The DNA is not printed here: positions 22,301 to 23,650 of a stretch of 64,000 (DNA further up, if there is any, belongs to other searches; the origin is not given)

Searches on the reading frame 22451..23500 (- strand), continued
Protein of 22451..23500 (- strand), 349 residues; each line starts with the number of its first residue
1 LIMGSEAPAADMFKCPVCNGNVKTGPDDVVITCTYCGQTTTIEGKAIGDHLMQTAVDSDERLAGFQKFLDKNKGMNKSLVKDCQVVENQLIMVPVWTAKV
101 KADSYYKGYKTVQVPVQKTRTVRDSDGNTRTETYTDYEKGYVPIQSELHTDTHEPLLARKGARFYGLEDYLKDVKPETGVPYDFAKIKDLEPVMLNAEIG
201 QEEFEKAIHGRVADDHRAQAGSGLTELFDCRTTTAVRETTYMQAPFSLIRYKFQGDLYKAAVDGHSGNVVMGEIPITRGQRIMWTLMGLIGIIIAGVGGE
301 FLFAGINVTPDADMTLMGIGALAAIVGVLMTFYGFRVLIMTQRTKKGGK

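Call 28: find_homologous_proteins(query=A2, max_evalue=0.00001)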
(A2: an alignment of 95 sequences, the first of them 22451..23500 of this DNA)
Query A2 (95 sequences) (349 aa, profile of the alignment): 140 proteins with E <= 0.00001 among 8000 candidates; the best 120 are listed.
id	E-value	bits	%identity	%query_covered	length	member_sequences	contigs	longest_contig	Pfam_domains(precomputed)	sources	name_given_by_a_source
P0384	2.1e-86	308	21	76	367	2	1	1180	-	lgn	-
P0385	1.5e-84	302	23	75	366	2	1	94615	-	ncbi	-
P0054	4.2e-84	301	71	99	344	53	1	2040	-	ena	-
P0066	9.1e-84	299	70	99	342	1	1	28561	-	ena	-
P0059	2.8e-83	298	71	99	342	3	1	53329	-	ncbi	ncbi:MAG: hypothetical protein ACTSPE_13055 [Candidatus Thorarchaeota archaeon]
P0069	5.7e-83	297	71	99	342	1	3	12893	-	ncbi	ncbi:MAG: hypothetical protein ACTSYX_04455 [Candidatus Thorarchaeota archaeon]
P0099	1.2e-82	296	65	97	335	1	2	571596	-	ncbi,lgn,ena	-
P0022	2.2e-82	295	80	99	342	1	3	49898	-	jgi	jgi:hypothetical protein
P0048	3.3e-82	294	70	99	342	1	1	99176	-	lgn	-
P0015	3.6e-82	294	83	99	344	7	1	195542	-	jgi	-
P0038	5.6e-82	294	77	99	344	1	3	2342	-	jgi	jgi:hypothetical protein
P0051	6.1e-82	293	70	99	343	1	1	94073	-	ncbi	-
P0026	6.1e-82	293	79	99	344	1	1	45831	-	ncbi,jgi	-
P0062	6.6e-82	293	70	99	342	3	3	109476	-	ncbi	ncbi:MAG: hypothetical protein ACTSYL_03925 [Candidatus Thorarchaeota archaeon]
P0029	6.8e-82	293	79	99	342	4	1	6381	-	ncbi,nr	ncbi:MAG: hypothetical protein AM326_09895 [Candidatus Thorarchaeota archaeon SMTZ-45]|nr:MAG: hypot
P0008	2.6e-81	291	86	99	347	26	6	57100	-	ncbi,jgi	ncbi:MAG: hypothetical protein ACTSSE_11520 [Candidatus Thorarchaeota archaeon]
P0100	1.0e-80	289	66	99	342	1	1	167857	-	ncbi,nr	ncbi:MAG: hypothetical protein HXY34_05355 [Candidatus Thorarchaeota archaeon]|nr:hypothetical prote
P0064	1.3e-80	289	71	99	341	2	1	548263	-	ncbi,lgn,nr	ncbi:MAG: hypothetical protein BAJATHORv1_30081 [Candidatus Thorarchaeota archaeon]|nr:MAG: hypothet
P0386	7.1e-77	277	20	76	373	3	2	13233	-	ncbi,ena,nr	ncbi:MAG TPA: hypothetical protein VMG61_07545 [Usitatibacter sp.]|nr:hypothetical protein [Usitatib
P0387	1.9e-76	275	33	11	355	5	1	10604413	-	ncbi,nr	ncbi:hypothetical protein Dmats_14460 [Dactylosporangium matsuzakiense]|nr:hypothetical protein Dmat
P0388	2.2e-76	275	20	73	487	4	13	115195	-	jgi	-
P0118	1.0e-69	253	34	83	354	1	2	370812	-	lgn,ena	-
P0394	9.8e-62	227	18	95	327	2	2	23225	-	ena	-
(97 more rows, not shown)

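Call 30: find_encoding_contigs(protein=P0385, flank=6000, max_places=1)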
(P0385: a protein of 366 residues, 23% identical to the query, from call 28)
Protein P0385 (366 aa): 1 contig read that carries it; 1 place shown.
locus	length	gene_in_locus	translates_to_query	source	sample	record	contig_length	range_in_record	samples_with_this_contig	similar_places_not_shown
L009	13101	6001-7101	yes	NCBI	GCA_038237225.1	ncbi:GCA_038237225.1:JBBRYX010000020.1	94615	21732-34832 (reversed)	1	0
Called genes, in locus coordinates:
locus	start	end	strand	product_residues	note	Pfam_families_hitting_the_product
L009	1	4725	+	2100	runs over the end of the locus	PF00498:FHA, PF16697:Yop-YscD_cpl (weak), PF18221:MU2_FHA (faint), PF00498:FHA, PF16697:Yop-YscD_cpl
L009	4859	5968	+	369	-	PF13421:Band_7_1, PF01145:Band_7, PF14237:GYF_2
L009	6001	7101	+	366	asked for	-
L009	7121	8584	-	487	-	PF00884:Sulfatase, PF01663:Phosphodiest (faint), PF16347:SGSH_C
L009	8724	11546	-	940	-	PF00703:Glyco_hydro_2 (weak), PF02836:Glyco_hydro_2_C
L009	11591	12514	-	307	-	PF00528:BPD_transp_1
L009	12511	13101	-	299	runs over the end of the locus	PF00528:BPD_transp_1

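Call 31: find_encoding_contigs(protein=P0387, flank=6000, max_places=1)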
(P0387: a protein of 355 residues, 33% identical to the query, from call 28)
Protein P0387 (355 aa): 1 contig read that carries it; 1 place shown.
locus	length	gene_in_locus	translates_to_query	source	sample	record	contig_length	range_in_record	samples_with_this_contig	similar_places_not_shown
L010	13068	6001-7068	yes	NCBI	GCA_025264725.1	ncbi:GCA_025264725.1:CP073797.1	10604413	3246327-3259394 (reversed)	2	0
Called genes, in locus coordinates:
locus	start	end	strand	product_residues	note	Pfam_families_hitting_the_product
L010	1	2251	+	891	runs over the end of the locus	PF08376:NIT, PF00672:HAMP (weak), PF02518:HATPase_c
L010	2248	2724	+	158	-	PF03259:Robl_LC7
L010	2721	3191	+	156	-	PF05331:DUF742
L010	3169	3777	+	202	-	PF03029:ATP_bind_1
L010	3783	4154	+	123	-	-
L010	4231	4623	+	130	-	PF04075:F420H2_quin_red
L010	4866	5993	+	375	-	PF13421:Band_7_1, PF01145:Band_7, PF14237:GYF_2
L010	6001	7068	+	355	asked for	-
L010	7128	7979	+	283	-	PF00480:ROK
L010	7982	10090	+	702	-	PF16875:Glyco_hydro_36N, PF02065:Melibiase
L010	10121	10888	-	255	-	-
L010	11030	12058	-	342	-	PF00356:LacI, PF00532:Peripla_BP_1, PF13377:Peripla_BP_3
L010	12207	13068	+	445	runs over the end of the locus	PF01547:SBP_bac_1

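Call 32: find_encoding_contigs(protein=P0388, flank=6000, max_places=1)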
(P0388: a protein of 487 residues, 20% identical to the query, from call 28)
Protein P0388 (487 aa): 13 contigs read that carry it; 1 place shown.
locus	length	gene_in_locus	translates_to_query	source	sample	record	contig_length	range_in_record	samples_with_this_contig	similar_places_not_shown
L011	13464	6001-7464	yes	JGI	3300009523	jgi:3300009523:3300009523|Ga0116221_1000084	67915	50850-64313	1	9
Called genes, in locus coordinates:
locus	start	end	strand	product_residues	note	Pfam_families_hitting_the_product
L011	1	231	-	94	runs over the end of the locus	-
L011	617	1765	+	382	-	-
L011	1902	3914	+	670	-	-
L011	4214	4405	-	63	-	-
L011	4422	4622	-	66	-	PF01679:Pmp3 (weak)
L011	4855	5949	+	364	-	PF13421:Band_7_1, PF01145:Band_7, PF14237:GYF_2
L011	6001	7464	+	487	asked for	-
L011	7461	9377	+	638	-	PF13785:DUF4178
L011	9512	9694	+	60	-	-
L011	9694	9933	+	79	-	PF03994:DUF350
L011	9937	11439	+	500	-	PF01564:Spermine_synth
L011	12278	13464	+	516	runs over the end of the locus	PF01266:DAO (weak), PF01593:Amino_oxidase, PF13450:NAD_binding_8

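Call 45: search_protein_families(library=pfam, proteins=[L002:4656-5645:+, L002:5678-5968:+], max_evalue=0.01)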
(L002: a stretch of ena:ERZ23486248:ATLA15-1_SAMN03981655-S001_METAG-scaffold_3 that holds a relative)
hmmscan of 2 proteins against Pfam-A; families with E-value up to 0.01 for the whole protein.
L002:4656-5645:+ (329 aa): 9 families
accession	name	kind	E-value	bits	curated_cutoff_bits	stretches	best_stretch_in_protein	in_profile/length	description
PF13421.11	Band_7_1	-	5.3e-21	75.7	24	1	16-199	1-194/211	SPFH domain-Band 7 family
PF01145.31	Band_7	-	3.8e-15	56.8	23.6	1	31-221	2-165/176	SPFH domain / Band 7 family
PF13240.11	Zn_Ribbon_1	-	5.1e-11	42.4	25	2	306-327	1-22/23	zinc-ribbon domain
PF13248.11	Zn_ribbon_3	-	1.1e-09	37.9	27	2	271-293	2-24/26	zinc-ribbon domain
PF12773.13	DZR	-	2.5e-09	37.6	27.3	1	274-325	1-45/45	Double zinc ribbon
PF17032.10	Zn_ribbon_15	-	4.3e-08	34.3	28.9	1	302-325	50-73/73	zinc-ribbon family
PF13920.12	zf-C3HC4_3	-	0.00099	19.3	27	0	270-295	22-46/49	Zinc finger, C3HC4 type (RING finger)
PF14803.11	Zn_ribbon_Nudix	-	0.003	17.9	25.6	0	286-296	1-11/34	Nudix N-terminal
PF18912.6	DZR_2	-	0.0032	17.7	27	0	307-328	10-31/56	Double zinc ribbon domain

L002:5678-5968:+ (96 aa): 2 families
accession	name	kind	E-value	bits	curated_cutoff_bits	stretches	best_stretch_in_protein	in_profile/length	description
PF01428.23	zf-AN1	-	0.00011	22.7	27.9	1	4-30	1-29/40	AN1-like Zinc finger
PF10892.13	DUF2688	-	0.0057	16.5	25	1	11-57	4-47/56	Protein of unknown function (DUF2688)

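Call 47: find_related_loci(query=A1, collection=metagenome_contigs, flank=5000)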
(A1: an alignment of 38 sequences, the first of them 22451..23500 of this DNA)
Query A1 (349 aa) in metagenome_contigs; peptide patterns used: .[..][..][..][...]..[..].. (x = any residue, [..] = any of these).
163 stretches matched a pattern; 58 encode a relative of the query (tblastn E <= 1e-3); 57 distinct loci.
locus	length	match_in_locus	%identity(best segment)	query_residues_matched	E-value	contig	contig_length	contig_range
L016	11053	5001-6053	95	1-349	0e+0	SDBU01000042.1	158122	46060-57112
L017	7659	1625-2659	86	3-347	0e+0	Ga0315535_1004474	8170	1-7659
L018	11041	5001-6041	86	1-347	0e+0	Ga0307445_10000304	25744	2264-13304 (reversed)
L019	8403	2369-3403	86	3-347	0e+0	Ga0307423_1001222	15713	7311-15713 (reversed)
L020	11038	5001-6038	80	1-347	0e+0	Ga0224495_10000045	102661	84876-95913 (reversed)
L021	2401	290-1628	82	1-347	0e+0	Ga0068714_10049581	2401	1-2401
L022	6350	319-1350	79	1-347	0e+0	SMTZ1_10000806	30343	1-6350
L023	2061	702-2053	80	1-347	0e+0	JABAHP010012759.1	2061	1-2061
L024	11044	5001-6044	77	1-347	0e+0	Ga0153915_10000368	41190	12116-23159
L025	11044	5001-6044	78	3-347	0e+0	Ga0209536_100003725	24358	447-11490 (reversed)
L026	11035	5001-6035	79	3-347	0e+0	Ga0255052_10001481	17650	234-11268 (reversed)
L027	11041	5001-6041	79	1-347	0e+0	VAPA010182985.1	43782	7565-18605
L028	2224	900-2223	76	1-347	0e+0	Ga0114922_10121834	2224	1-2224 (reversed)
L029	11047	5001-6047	85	1-347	0e+0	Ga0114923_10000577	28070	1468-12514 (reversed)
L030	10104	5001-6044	79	3-347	0e+0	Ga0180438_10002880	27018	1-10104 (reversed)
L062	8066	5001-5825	25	15-276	7e-19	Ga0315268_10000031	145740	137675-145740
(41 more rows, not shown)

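Call 50: search_solved_structures(query=A2, max_evalue=1)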
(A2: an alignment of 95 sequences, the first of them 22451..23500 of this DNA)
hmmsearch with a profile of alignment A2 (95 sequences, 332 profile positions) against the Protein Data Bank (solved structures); distinct sequences matched with E-value up to 1: 30.
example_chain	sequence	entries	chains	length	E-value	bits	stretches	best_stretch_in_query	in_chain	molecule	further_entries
4qiw_P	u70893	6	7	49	0.002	20.5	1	8-41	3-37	DNA-directed RNA polymerase subunit P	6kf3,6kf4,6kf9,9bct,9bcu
1ffk_W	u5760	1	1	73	0.011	18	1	7-38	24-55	RIBOSOMAL PROTEIN L37AE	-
1vq4_Z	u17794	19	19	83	0.019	17.2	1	5-39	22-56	50S ribosomal protein L37Ae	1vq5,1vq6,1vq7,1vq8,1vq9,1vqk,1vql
1s72_Z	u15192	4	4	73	0.022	17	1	5-39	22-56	50S ribosomal protein L37Ae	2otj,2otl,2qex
3g4s_Z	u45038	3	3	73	0.022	17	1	5-39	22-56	50S ribosomal protein L37Ae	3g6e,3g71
2qa4_Z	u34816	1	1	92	0.023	17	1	5-39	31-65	50S ribosomal protein L37Ae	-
3cpw_Y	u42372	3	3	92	0.023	17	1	5-39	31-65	50S ribosomal protein L37Ae | RPL37AE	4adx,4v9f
3cc2_Z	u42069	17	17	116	0.027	16.8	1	5-39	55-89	50S ribosomal protein L37Ae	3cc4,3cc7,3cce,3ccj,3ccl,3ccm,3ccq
5k2m_E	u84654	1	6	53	0.045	16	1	11-40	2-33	Probable lysine biosynthesis protein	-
8hil_L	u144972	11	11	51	0.058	15.6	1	1-42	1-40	DNA-directed RNA polymerases II, IV and V subunit 12 | DNA-directed RNA polymerase II, IV and V subunit 12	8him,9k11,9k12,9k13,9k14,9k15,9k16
9fhl_W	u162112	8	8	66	0.086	15.1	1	8-41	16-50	Small ribosomal subunit protein eS27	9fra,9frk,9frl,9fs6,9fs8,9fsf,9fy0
8qag_A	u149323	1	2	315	0.12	14.6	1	273-330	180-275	sc-CC-6-95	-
7eu0_L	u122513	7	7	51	0.21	13.8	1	4-42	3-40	DNA-directed RNA polymerases II, IV and V subunit 12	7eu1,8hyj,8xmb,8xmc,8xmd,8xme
36ro_P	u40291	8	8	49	0.23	13.7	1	10-41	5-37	DNA-directed RNA polymerase subunit Rpo12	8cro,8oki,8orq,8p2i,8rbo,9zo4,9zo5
7zok_A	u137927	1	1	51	0.26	13.5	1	10-48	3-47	Adventurous gliding motility protein X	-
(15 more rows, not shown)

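Call 54: search_protein_families(library=padloc, proteins=[window:22451-23500:-], max_evalue=0.01)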
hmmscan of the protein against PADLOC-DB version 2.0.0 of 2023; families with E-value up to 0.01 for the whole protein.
window:22451-23500:- (349 aa): 0 families

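Call 57: search_protein_families(library=ncbifam, proteins=[L009:6001-7101:+, L010:6001-7068:+], max_evalue=0.01)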
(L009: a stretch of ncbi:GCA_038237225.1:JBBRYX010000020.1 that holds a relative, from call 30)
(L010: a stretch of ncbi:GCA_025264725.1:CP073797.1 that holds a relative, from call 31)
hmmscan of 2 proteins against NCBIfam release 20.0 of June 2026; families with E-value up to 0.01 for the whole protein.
L009:6001-7101:+ (366 aa): 4 families
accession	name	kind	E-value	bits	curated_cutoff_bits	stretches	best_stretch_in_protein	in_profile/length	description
NF001607.0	PRK00398.1-4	equivalog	4.2e-06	26.4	89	1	74-101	11-39/53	DNA-directed RNA polymerase subunit P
TIGR03655.1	anti_R_Lar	subfamily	8.2e-05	22.8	39.6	0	32-84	3-40/55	Lar family restriction alleviation protein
NF001606.0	PRK00398.1-3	equivalog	0.00068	19.4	72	0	74-100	4-29/44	DNA-directed RNA polymerase subunit P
NF011481.0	PRK14890.1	equivalog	0.0023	17.9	61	0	68-101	5-38/61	putative Zn-ribbon RNA-binding protein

L010:6001-7068:+ (355 aa): 2 families
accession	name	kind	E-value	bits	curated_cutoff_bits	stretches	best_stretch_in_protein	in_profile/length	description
NF001606.0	PRK00398.1-3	equivalog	7.7e-06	25.6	72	1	4-35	1-31/44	DNA-directed RNA polymerase subunit P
NF001607.0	PRK00398.1-4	equivalog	2.1e-05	24.1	89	1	1-31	5-36/53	DNA-directed RNA polymerase subunit P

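Call 73: find_encoding_contigs(protein=P0386, flank=5000, max_places=1)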
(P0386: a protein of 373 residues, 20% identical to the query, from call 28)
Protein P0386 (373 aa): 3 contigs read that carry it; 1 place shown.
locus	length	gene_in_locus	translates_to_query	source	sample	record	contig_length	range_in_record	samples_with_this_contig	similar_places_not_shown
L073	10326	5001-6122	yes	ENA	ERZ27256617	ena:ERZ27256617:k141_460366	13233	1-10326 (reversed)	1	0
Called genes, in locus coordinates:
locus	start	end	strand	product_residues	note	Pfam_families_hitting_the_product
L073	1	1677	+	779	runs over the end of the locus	PF03176:MMPL, PF00873:ACR_tran (weak)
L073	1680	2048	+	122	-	PF04241:DUF423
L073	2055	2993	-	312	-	PF00795:CN_hydrolase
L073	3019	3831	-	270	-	PF03476:MOSC_N, PF03473:MOSC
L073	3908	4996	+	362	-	PF13421:Band_7_1, PF01145:Band_7, PF14237:GYF_2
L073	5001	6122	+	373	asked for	-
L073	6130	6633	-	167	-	PF00578:AhpC-TSA, PF08534:Redoxin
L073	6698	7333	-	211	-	PF01810:LysE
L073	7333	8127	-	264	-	PF00106:adh_short, PF08659:KR, PF23441:SDR (weak), PF13561:adh_short_C2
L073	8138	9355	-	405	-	PF00817:IMS, PF21999:IMS_HHH_1 (faint), PF11799:IMS_C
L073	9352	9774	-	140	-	PF03703:bPH_2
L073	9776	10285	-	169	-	PF01590:GAF, PF13185:GAF_2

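Call 74: find_encoding_contigs(protein=P0394, flank=6000, max_places=1)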
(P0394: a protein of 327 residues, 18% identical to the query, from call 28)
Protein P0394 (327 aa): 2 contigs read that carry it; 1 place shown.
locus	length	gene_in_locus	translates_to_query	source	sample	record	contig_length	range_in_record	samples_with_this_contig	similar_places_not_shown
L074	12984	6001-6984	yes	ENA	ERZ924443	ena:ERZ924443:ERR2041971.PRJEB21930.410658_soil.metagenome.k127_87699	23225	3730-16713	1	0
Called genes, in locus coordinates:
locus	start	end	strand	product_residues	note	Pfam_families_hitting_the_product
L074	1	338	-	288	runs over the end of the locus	-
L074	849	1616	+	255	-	-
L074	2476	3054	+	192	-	-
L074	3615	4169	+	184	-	PF13421:Band_7_1, PF01145:Band_7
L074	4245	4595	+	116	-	PF17032:Zn_ribbon_15 (faint), PF09297:Zn_ribbon_NUD (faint), PF13248:Zn_ribbon_3 (weak), PF12773:DZR, PF14803:Zn_ribbon_Nudix (faint), PF13248:Zn_ribbon_3 (weak), PF13240:Zn_Ribbon_1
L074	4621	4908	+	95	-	-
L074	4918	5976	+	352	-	-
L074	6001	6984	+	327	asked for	-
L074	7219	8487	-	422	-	PF01566:Nramp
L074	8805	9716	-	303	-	PF01545:Cation_efflux, PF16916:ZT_dimer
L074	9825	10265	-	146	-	PF08753:NikR_C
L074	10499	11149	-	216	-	-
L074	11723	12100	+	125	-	-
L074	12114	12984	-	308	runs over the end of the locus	PF05569:Peptidase_M56, PF01435:Peptidase_M48 (faint)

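Call 81: fold_search(model_id=the predicted structure, library=viral)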
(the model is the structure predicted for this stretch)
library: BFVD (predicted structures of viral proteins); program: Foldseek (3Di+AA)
matches with E <= 10: 655; with E <= 0.001: 3
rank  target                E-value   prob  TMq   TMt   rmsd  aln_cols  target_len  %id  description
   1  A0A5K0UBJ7            1.0e-08  1.00  0.41  0.31  10.6       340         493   12  DnaJ-like subfamily C member 3 [Yasminevirus sp. GU-2018]
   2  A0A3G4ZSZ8            3.4e-07  1.00  0.38  0.39   7.1       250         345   12  DnaJ-like subfamily C member 3 [Edafosvirus sp.]
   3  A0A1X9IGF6            8.1e-04  0.47  0.12  0.14  18.9       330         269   12  (no name in the UniProt tables at hand)
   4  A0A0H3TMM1            3.7e-03  0.25  0.13  0.09  33.5       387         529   11  (no name in the UniProt tables at hand)
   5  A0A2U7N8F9            4.9e-03  0.21  0.09  0.14  16.6       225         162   11  Uncharacterized protein [Pseudomonas phage PspYZU05]
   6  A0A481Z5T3            2.8e-02  0.08  0.08  0.07  18.8       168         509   10  Uncharacterized protein [Pithovirus LCPAC201]
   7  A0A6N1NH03            4.0e-02  0.25  0.09  0.11  15.4       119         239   12  Putative ORFan [Tupanvirus deep ocean]
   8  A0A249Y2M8            5.3e-02  0.57  0.13  0.31  10.1       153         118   12  Uncharacterized protein [Serratia phage 2050H1]
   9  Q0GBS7                5.3e-02  0.30  0.11  0.06  18.4       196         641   12  PfWMP4_39 [Phormidium phage Pf-WMP4]
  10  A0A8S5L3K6            5.3e-02  0.03  0.07  0.06  45.7       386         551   12  Maturation protein [ssRNA phage SRR6050738_2]
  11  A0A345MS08            5.9e-02  0.03  0.07  0.06  25.9       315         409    8  (no name in the UniProt tables at hand)
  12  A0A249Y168            7.4e-02  0.57  0.08  0.26   7.2        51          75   14  (no name in the UniProt tables at hand)
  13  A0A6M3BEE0            9.3e-02  0.11  0.10  0.11  25.1       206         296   14  (no name in the UniProt tables at hand)
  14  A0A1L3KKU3            9.8e-02  0.13  0.11  0.06  22.0       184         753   12  Uncharacterized protein [Hubei picorna-like virus 81]
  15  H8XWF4                9.8e-02  0.05  0.08  0.05  36.4       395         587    8  Non-structural transmembrane glycoprotein [Kotonkan virus]
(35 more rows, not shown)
